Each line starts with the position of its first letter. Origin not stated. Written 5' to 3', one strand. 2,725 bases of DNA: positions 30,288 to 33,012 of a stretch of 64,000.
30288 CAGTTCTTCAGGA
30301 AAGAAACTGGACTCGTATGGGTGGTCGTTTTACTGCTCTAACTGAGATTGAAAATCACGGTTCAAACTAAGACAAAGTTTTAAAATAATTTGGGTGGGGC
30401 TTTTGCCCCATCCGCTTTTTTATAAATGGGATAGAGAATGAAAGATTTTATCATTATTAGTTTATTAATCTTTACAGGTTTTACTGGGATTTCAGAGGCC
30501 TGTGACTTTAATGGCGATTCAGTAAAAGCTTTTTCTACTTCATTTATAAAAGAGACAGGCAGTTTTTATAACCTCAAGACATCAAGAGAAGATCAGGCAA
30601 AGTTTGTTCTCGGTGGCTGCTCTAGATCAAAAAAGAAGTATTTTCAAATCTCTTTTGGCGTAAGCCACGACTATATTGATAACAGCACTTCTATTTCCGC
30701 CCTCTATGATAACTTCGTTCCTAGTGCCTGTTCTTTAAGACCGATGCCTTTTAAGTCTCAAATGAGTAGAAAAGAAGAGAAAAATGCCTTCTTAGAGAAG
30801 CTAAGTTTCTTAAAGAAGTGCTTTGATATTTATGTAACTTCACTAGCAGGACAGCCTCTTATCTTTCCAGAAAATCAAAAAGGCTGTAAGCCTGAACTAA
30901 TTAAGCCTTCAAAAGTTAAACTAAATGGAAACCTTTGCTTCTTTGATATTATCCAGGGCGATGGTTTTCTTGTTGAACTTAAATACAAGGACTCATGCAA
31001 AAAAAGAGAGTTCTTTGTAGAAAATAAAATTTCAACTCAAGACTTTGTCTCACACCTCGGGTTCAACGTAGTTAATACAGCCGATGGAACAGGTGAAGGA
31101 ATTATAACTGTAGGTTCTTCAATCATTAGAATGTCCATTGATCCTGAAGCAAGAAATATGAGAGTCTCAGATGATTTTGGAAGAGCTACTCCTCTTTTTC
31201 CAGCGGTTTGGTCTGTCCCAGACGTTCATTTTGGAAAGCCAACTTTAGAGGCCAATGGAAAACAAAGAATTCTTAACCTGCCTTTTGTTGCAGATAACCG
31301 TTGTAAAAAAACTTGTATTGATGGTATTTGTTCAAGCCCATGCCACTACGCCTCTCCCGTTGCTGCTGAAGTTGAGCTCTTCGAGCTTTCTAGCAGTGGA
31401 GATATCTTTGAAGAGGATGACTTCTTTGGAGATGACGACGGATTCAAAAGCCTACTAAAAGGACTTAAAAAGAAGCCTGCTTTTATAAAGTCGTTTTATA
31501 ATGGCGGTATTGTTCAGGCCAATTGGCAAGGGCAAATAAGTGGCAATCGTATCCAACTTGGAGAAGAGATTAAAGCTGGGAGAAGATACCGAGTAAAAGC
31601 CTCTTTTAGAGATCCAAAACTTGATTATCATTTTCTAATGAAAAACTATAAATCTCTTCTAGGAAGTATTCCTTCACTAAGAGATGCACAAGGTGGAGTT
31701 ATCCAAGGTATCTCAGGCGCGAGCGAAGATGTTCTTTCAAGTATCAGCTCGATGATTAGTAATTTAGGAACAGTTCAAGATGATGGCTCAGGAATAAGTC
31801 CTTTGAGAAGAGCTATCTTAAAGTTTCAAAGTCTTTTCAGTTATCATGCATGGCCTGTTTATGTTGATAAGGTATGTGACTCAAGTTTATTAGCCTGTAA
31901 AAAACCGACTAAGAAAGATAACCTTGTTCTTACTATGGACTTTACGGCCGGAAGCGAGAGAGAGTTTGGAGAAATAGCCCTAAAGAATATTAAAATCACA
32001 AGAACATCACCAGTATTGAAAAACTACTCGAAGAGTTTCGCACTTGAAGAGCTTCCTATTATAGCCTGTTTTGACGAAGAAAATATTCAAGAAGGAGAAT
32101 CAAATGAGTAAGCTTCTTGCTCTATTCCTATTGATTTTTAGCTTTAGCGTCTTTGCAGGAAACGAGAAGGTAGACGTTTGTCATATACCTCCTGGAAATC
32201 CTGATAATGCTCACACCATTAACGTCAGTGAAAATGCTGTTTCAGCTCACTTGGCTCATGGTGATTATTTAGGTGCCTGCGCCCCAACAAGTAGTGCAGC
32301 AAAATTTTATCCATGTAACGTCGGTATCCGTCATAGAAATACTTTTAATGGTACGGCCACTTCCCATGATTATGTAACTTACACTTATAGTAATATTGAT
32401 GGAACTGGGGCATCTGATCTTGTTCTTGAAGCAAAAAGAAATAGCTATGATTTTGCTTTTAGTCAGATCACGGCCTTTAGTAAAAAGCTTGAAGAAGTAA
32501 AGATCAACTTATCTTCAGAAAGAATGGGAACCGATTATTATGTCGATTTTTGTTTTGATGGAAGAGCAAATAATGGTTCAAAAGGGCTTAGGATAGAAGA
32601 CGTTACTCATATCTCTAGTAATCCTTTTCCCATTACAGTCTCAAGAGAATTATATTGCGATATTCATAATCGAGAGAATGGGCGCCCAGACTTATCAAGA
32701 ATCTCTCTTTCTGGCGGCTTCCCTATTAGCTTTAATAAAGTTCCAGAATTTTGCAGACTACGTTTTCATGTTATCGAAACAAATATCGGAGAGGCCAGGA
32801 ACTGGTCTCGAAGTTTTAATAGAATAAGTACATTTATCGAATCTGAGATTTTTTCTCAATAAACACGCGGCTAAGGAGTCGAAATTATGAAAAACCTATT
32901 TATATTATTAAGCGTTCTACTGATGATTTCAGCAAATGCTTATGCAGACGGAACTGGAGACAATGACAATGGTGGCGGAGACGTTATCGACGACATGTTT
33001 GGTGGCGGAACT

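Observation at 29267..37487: Seven-gene operon encoding only signal-peptide proteins with no recognisable domains: candidate novel extracytoplasmic apparatus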

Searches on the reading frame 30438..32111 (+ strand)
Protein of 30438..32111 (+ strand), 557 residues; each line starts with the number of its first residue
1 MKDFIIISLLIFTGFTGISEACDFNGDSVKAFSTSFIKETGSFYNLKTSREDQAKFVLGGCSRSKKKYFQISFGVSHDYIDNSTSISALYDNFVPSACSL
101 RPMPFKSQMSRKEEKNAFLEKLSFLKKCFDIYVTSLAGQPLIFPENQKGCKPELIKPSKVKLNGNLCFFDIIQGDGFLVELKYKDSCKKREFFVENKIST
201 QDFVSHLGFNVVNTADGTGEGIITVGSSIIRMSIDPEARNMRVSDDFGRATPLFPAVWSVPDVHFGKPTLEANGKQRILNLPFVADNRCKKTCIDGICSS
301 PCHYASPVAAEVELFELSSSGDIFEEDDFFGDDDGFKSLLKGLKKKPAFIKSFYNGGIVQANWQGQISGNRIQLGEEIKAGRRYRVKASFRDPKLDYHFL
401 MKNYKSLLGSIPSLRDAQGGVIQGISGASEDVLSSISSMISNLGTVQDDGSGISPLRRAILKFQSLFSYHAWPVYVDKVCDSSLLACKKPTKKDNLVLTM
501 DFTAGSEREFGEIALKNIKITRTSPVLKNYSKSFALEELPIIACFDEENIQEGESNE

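Call 3: search_protein_families(library=pfam, proteins=[window:30438-32111:+], max_evalue=1)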
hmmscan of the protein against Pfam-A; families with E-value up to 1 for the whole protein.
window:30438-32111:+ (557 aa): 1 family
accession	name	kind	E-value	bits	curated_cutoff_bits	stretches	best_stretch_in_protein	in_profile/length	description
PF23738.1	Ig_ZP2_N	-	0.051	14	27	1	460-515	11-66/73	Zona pellucida sperm-binding protein 2, Ig-like domain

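Call 4: search_protein_families(library=ncbifam, proteins=[window:30438-32111:+], max_evalue=1)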
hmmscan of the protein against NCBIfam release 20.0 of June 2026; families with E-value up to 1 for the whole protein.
window:30438-32111:+ (557 aa): 1 family
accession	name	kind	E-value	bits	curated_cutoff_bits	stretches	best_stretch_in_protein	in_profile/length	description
NF007319.0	PRK09810.1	equivalog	0.026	14.5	86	0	213-231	20-38/41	lipoprotein antitoxin entericidin A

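Call 19: find_homologous_proteins(query=window:30438-32111:+, max_evalue=0.001)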
Query window:30438-32111:+ (557 aa): 6 proteins with E <= 0.001 among 8000 candidates.
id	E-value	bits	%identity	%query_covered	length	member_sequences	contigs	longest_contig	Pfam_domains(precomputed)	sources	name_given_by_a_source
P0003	0.0e+0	1264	100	100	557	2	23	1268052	-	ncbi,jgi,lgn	ncbi:MAG: hypothetical protein ACJAT2_001197 [Bacteriovoracaceae bacterium]|jgi:hypothetical protein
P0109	0.0e+0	1041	81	96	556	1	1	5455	-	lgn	-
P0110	1.1e-268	910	71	98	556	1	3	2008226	-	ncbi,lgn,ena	-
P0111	1.0e-210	719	57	98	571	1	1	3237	-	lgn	-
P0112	7.7e-151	521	46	98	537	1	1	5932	-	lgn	-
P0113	3.3e-95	338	34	96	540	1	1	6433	-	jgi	jgi:hypothetical protein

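Call 56: find_homologous_proteins(query=A2, max_evalue=0.001)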
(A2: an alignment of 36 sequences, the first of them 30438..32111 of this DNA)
Query A2 (36 sequences) (557 aa, profile of the alignment): 6 proteins with E <= 0.001 among 8000 candidates.
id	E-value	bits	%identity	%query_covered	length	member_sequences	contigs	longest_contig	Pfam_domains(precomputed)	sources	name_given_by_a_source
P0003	2.9e-153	529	100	100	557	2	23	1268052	-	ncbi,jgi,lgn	ncbi:MAG: hypothetical protein ACJAT2_001197 [Bacteriovoracaceae bacterium]|jgi:hypothetical protein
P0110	3.0e-152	526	71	98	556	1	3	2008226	-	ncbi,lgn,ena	-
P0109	3.8e-149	516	81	96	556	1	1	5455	-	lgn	-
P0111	4.8e-146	506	57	98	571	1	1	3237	-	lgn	-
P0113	4.5e-131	456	34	96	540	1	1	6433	-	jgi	jgi:hypothetical protein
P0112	1.2e-130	455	46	98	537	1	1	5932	-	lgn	-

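Call 64: search_protein_representatives(alignment_id=A3)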
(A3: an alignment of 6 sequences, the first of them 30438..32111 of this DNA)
Query: 6 sequences, 552 profile positions. Proteins with E-value up to 0.001 (for the whole library): 169; up to 1e-10: 152; up to 1e-30: 116. The best 150 are listed.
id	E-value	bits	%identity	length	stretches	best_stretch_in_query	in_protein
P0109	2.6e-298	1006.5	-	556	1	1-545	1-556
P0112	2.6e-252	854.7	-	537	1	1-542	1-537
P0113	8.4e-230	780.4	-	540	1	1-545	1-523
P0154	1.6e-170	584.7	-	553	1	8-541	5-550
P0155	1.0e-127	443.4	-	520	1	8-539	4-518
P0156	6.2e-102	358.3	-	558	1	6-543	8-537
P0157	3.3e-97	342.7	-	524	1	5-540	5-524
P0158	7.2e-93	328.4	-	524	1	5-540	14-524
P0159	1.2e-91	324.4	-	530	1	4-541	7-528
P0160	2.0e-90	320.3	-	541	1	10-548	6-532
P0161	1.0e-89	318.0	-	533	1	7-543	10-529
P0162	2.6e-89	316.7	-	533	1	1-540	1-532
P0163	2.0e-88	313.7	-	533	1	13-542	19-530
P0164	1.2e-87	311.1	-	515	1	7-540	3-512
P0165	3.0e-86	306.5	-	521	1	6-539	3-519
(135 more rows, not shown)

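Call 68: search_solved_structures(query=A4, max_evalue=10)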
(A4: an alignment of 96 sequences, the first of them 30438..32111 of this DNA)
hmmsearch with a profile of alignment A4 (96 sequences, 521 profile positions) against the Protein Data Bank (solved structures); distinct sequences matched with E-value up to 10: 5.
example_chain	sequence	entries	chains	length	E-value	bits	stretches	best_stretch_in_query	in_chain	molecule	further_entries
1nfi_A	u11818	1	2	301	0.32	12.6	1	98-164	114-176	NF-KAPPA-B P65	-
3zc0_A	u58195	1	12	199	1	11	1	417-478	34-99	AFTRAX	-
3zc1_A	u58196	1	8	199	1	11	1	417-477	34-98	AFTRAX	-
2o61_A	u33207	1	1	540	1.6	10.4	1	98-163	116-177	Transcription factor p65/Interferon regulatory factor 7/Interferon regulatory factor 3 fus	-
2a05_A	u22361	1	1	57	2.1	10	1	290-330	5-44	Cysteine-rich secretory protein-2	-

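Call 70: search_protein_families(library=phrogs, proteins=[window:30438-32111:+], max_evalue=0.1)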
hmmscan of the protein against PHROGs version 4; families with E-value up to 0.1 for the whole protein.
window:30438-32111:+ (557 aa): 0 families

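Call 71: search_protein_families(library=padloc, proteins=[window:30438-32111:+], max_evalue=0.1)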
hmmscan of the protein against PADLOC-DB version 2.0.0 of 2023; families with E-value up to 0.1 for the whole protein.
window:30438-32111:+ (557 aa): 0 families

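Call 72: predict_structure(alignment_id=A4)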
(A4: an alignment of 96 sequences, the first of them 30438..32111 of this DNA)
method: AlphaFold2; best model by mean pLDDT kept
length: 557 residues; sequences in the alignment: 96
mean_pLDDT: 89.2   pTM: 0.88
mean pLDDT of the five models: 89.2, 88.3, 88.0, 87.7, 87.6
residues with pLDDT >= 90: 409; 70-90: 66; 50-70: 72; < 50: 10
segments of 3 or more residues with pLDDT < 50: none
pLDDT, mean of each block of 10 residues (from residue 1): 88 68 91 97 93 96 90 96 92 93 97 97 98 98 95 98 97 96 98 98 97 92 93 97 91 96 98 96 98 98 98 91 53 65 84 97 96 95 97 96 85 62 51 65 54 76 83 95 96 95 96 97 97 98 80 55
secondary structure, 60 per line:
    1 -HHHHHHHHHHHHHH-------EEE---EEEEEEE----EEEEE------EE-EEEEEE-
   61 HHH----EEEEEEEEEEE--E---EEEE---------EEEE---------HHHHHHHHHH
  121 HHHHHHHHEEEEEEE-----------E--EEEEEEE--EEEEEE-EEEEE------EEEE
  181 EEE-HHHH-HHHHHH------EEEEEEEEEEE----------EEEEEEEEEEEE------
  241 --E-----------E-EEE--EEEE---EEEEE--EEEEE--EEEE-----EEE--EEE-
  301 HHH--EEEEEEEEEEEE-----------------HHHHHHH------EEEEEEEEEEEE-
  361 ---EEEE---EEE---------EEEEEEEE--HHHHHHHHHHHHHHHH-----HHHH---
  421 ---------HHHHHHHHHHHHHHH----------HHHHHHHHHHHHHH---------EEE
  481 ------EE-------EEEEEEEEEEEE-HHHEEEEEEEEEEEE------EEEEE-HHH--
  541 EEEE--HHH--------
elements in order: H2-15 E23-25 E29-35 E40-44 E54-59 E68-78 E85-88 E98-101 H111-128 E129-135 E150-156 E159-164 E166-170 E177-183 H185-188 H190-195 E202-212 E223-234 E257-259 E262-265 E269-273 E276-280 E283-286 E292-294 E297-299 E306-317 H335-341 E348-359 E364-367 E371-373 E383-390 H393-408 H414-417 H430-444 H455-468 E478-480 E496-507 E512-523 E530-534 E541-544

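Call 74: fold_search(model_id=the predicted structure, library=pdb)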
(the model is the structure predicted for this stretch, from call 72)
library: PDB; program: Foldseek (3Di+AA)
matches with E <= 10: 663; with E <= 0.001: 15
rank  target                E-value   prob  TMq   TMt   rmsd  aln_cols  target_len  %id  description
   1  8bz6_B                1.9e-04  0.44  0.10  0.09  23.2       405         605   10  Crystal structure of the L. monocytogenes RmlT in complex with UDP-glucose (released 2023-12-27)
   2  3us9                  2.2e-04  0.35  0.08  0.15  16.8       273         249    8  Crystal Structure of the NCX1 Intracellular Tandem Calcium Binding Domains(CBD12) (released 2012-07-11)
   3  4mkm                  2.9e-04  0.80  0.14  0.24  23.5       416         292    9  Repeat domains 1 & 2 of Clostridium perfringens Cpe0147 (released 2013-12-04)
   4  9i25_C                3.1e-04  0.99  0.22  0.39  11.3       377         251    8  WxLIP from Enterococcus faecium locus A bound to long WxL (released 2026-01-28)
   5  8bz5_D                4.1e-04  0.25  0.09  0.09  24.1       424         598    9  Crystal structure of the L. monocytogenes RmlT in complex with HEPES (released 2023-12-27)
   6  8bz4_A                6.0e-04  0.44  0.11  0.11  24.9       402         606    8  Crystal structure of the apo form of the L. monocytogenes RmlT (released 2023-12-27)
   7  8bz8_B                6.0e-04  0.41  0.11  0.10  23.6       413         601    9  Crystal structure of the L. monocytogenes RmlT D198A variant in complex with TDP-rhamnose (released 2023-12-27)
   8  3rb5_B                6.6e-04  0.54  0.12  0.21  18.5       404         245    9  Crystal structure of calcium binding domain CBD12 of CALX1.1 (released 2011-11-02)
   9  8bz8_E                7.0e-04  0.23  0.09  0.09  23.9       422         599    9  Crystal structure of the L. monocytogenes RmlT D198A variant in complex with TDP-rhamnose (released 2023-12-27)
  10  3rb7_A                8.2e-04  0.47  0.12  0.21  20.1       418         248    8  Crystal structure of CBD12 from CALX1.2 (released 2011-11-02)
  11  8bz7_D                8.7e-04  0.35  0.11  0.10  23.2       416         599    9  Crystal structure of the L. monocytogenes RmlT in complex with TDP-rhamnose (released 2023-12-27)
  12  9gzk_E                9.2e-04  0.33  0.10  0.10  24.0       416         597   10  Crystal structure of the L. monocytogenes RmlT in complex with 4-RboP-(CH2)6NH2 (released 2024-12-18)
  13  8bz7_B                9.7e-04  0.33  0.10  0.10  23.4       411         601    9  Crystal structure of the L. monocytogenes RmlT in complex with TDP-rhamnose (released 2023-12-27)
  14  8bz5_B                9.7e-04  0.30  0.11  0.10  23.6       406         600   10  Crystal structure of the L. monocytogenes RmlT in complex with HEPES (released 2023-12-27)
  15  8a1f_A                9.7e-04  0.10  0.07  0.10  24.4       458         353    7  Human PTPRK N-terminal domains MAM-Ig-FN1 (released 2023-03-15)
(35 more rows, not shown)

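Call 97: search_protein_families(library=pfam, alignment_id=A2, max_evalue=0.1)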
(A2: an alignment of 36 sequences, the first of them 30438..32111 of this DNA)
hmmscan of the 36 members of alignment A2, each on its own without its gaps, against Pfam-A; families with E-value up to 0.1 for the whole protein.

A. member 1, window:30438-32111:+ (557 aa): 1 family
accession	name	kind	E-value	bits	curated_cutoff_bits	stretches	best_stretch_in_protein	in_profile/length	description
PF23738.1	Ig_ZP2_N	-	0.051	14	27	1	460-515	11-66/73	Zona pellucida sperm-binding protein 2, Ig-like domain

B. families by the number of members that match (of 36 scanned): 9 families
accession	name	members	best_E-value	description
PF08562.15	Crisp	4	0.0027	Crisp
PF20939.2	MsrA_helical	1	0.033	Selenoprotein methionine sulfoxide reductase A, helical domain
PF23034.1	DUF7035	1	0.039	Domain of unknown function (DUF7035)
PF23738.1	Ig_ZP2_N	1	0.051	Zona pellucida sperm-binding protein 2, Ig-like domain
PF24413.1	W02B3_4_N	1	0.063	W02B3.4-like, N-terminal domain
PF10836.13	DUF2574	1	0.087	Protein of unknown function (DUF2574)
PF18067.7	Lipase_C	1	0.087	Lipase C-terminal domain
PF01623.22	Carla_C4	1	0.098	Carlavirus putative nucleic acid binding protein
PF02390.23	Methyltransf_4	1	0.099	Putative methyltransferase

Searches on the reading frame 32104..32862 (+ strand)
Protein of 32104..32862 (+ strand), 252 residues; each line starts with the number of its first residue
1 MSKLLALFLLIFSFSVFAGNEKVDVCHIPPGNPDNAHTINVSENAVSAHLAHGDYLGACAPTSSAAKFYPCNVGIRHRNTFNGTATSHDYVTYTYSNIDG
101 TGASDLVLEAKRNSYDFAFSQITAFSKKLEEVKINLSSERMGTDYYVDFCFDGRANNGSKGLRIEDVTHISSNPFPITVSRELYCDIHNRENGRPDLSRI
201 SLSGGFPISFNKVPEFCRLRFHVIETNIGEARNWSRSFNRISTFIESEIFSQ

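Call 3: search_protein_families(library=pfam, proteins=[window:32104-32862:+], max_evalue=1)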
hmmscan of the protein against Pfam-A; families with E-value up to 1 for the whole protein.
window:32104-32862:+ (252 aa): 0 families

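Call 4: search_protein_families(library=ncbifam, proteins=[window:32104-32862:+], max_evalue=1)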
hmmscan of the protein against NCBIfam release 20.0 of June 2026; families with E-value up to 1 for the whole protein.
window:32104-32862:+ (252 aa): 1 family
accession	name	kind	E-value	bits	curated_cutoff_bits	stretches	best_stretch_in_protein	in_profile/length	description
TIGR02720.1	pyruv_oxi_spxB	equivalog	0.09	11.1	637.85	1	103-161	264-319/575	pyruvate oxidase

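Call 70: search_protein_families(library=phrogs, proteins=[window:32104-32862:+], max_evalue=0.1)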
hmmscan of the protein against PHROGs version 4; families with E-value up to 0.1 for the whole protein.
window:32104-32862:+ (252 aa): 0 families

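Call 71: search_protein_families(library=padloc, proteins=[window:32104-32862:+], max_evalue=0.1)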
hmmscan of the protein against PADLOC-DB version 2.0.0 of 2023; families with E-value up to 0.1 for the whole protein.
window:32104-32862:+ (252 aa): 0 families
